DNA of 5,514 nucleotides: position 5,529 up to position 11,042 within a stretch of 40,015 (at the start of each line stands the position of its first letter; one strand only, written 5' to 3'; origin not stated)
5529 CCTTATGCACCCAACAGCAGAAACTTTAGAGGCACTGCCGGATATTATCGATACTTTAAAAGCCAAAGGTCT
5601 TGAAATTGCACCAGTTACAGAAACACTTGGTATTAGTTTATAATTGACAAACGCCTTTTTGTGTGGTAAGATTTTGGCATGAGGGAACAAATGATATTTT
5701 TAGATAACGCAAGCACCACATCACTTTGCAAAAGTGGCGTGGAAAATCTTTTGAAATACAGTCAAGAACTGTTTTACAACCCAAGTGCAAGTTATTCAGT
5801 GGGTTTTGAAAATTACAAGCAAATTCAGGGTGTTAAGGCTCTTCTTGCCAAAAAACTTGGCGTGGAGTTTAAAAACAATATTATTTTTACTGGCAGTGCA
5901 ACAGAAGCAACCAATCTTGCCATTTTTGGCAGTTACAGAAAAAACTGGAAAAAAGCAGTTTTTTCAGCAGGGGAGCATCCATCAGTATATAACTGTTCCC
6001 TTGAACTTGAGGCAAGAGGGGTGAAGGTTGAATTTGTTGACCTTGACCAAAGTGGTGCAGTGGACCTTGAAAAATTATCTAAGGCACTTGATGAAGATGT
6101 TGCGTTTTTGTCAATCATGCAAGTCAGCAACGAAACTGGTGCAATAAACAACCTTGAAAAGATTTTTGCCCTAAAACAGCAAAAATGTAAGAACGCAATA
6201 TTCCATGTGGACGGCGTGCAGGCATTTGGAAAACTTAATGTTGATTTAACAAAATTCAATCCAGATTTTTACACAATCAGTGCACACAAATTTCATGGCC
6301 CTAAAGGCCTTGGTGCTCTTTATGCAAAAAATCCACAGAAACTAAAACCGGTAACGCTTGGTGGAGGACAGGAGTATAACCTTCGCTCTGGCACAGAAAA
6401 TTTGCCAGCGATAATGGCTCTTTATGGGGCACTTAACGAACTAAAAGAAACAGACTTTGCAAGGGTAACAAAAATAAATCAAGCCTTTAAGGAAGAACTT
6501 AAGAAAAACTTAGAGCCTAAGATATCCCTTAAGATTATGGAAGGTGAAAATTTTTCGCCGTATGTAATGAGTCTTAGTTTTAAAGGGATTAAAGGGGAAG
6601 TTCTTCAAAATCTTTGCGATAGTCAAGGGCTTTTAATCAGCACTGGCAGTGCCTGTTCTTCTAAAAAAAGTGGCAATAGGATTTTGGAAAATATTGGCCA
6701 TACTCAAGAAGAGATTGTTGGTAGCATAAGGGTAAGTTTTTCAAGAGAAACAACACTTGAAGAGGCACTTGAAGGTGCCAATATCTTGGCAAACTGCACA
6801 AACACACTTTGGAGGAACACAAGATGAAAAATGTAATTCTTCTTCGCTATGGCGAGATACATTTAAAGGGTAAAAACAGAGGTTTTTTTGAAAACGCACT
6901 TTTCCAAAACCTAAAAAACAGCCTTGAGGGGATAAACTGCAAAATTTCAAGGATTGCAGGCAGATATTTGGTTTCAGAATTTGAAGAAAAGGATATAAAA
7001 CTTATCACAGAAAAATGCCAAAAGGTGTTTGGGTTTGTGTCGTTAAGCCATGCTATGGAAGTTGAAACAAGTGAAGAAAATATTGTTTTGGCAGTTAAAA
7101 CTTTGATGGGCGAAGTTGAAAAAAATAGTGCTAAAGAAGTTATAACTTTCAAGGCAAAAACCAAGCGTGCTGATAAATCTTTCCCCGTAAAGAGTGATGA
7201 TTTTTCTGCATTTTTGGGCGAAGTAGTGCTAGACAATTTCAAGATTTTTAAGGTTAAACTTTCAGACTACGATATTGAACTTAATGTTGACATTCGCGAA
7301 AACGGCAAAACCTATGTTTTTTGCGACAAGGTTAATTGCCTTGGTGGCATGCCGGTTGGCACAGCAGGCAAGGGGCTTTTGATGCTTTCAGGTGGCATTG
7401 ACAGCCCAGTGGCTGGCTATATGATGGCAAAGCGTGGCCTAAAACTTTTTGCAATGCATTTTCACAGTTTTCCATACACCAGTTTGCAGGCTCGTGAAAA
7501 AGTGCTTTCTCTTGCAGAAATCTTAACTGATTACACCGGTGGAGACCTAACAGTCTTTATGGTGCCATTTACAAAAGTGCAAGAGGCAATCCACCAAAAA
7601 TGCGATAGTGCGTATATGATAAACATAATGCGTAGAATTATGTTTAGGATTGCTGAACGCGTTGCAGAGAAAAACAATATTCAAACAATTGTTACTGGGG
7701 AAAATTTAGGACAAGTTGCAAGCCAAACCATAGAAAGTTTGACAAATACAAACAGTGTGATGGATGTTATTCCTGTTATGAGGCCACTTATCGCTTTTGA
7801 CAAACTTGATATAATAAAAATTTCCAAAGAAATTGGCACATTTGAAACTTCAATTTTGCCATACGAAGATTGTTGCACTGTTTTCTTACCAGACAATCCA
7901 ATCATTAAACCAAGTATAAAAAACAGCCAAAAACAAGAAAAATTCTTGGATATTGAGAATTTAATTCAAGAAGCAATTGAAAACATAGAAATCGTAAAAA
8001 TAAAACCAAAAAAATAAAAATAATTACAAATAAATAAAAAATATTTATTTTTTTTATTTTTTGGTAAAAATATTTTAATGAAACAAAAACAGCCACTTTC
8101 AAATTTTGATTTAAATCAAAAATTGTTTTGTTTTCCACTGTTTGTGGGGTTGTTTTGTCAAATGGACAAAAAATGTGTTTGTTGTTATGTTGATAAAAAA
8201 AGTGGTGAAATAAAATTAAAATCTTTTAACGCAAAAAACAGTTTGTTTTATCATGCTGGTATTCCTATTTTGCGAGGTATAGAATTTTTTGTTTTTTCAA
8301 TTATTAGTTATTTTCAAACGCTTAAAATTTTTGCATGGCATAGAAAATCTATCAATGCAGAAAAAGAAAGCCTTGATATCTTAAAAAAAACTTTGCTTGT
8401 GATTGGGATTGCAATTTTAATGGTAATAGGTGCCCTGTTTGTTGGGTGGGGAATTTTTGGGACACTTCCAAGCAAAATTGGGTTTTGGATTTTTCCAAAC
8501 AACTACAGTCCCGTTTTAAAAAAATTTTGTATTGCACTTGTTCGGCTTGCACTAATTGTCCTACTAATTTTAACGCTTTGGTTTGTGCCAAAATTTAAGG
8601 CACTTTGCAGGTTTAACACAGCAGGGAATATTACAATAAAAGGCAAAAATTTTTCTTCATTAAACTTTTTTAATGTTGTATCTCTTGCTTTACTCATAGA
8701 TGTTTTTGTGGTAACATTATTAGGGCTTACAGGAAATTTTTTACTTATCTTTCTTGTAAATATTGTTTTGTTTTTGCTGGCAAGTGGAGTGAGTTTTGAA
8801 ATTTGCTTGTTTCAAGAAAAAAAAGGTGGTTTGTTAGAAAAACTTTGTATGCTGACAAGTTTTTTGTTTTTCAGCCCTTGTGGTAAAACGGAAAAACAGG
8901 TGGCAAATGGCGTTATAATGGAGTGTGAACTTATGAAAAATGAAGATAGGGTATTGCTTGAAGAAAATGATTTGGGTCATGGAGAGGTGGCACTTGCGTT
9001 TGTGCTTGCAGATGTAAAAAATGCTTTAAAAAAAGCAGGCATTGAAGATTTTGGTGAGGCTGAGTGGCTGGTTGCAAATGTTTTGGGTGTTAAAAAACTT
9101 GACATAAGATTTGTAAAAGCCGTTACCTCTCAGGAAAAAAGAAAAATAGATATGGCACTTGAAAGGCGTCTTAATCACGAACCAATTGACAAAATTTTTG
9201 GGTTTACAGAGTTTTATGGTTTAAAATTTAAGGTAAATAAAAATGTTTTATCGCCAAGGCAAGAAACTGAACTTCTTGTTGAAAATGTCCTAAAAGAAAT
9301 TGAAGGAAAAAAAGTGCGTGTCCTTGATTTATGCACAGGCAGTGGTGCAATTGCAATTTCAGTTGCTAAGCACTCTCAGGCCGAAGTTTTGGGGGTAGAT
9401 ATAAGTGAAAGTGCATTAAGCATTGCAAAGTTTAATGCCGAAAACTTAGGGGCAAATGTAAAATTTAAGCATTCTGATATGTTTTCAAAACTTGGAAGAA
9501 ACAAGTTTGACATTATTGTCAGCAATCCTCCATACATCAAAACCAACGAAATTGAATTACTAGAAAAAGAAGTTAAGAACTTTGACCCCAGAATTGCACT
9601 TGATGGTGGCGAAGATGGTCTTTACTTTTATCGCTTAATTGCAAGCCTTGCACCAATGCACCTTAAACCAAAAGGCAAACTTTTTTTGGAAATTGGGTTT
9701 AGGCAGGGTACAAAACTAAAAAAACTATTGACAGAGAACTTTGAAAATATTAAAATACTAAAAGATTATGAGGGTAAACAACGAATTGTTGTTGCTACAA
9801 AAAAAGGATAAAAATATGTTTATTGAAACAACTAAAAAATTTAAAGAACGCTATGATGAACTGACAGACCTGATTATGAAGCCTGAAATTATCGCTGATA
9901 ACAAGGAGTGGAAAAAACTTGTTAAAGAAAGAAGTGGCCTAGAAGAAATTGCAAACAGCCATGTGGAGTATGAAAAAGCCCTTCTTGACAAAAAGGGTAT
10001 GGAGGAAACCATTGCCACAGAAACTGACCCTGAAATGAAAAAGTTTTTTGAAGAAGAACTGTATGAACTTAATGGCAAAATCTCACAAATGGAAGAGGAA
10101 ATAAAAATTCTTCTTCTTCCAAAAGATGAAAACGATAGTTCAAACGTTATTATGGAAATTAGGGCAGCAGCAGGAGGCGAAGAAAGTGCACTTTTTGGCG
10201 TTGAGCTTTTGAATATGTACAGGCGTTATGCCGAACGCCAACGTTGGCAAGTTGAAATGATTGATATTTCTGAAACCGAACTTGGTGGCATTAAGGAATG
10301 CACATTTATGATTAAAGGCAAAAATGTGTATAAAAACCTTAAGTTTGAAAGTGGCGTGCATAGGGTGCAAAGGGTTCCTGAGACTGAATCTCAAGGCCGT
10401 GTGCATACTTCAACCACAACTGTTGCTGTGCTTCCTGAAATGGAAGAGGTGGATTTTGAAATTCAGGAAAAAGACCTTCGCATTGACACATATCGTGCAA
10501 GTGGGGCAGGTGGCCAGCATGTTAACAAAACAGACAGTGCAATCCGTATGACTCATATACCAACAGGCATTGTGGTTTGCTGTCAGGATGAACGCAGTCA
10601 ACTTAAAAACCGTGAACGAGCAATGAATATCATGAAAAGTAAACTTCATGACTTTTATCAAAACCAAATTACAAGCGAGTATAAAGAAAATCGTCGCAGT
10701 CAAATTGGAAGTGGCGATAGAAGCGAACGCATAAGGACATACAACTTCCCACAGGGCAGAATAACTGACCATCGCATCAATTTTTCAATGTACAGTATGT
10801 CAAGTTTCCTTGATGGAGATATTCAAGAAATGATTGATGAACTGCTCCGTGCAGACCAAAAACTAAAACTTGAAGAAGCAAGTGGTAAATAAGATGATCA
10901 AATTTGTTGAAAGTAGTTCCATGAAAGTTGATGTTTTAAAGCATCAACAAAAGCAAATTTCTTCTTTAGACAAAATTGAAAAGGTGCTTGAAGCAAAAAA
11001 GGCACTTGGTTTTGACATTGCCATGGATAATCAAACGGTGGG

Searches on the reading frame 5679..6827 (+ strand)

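Call 9: search_protein_families(library=pfam, proteins=[window:5679-6827:+], max_evalue=0.001)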
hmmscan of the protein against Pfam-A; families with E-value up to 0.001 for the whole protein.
window:5679-6827:+ (382 aa): 2 families
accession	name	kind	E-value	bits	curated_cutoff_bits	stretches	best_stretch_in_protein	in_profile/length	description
PF00266.25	Aminotran_5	-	2.3e-67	228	21.5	1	6-362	1-367/371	Aminotransferase class-V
PF01212.27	Beta_elim_lyase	-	0.00089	19.1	27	0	44-179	26-169/288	Beta-eliminating lyase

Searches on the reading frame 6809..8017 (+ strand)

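Call 9: search_protein_families(library=pfam, proteins=[window:6809-8017:+], max_evalue=0.001)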
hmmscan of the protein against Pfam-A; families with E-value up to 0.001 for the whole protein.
window:6809-8017:+ (402 aa): 4 families
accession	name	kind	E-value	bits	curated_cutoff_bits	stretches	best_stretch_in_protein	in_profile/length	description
PF02568.20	ThiI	-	5.7e-64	215.8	20.5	1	184-381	1-196/197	Thiamine biosynthesis protein (ThiI)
PF22025.1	ThiI_fer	-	6.2e-20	71.9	25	1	9-80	1-72/72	ThiI ferredoxin-like domain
PF02926.22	THUMP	-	3e-10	40.8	20.6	1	87-172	2-83/84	THUMP domain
PF06508.19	QueC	-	1.5e-06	28.3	22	1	190-353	3-178/210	Queuosine biosynthesis protein QueC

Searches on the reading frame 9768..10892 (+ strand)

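Call 9: search_protein_families(library=pfam, proteins=[window:9768-10892:+], max_evalue=0.001)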
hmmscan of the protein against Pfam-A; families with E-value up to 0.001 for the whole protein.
window:9768-10892:+ (374 aa): 2 families
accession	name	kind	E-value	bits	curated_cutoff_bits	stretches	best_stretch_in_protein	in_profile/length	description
PF03462.23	PCRF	-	6.9e-72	241.8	24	1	26-219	2-194/194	PCRF domain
PF00472.26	RF-1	-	2e-44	150.7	35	1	226-336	1-116/116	RF-1 domain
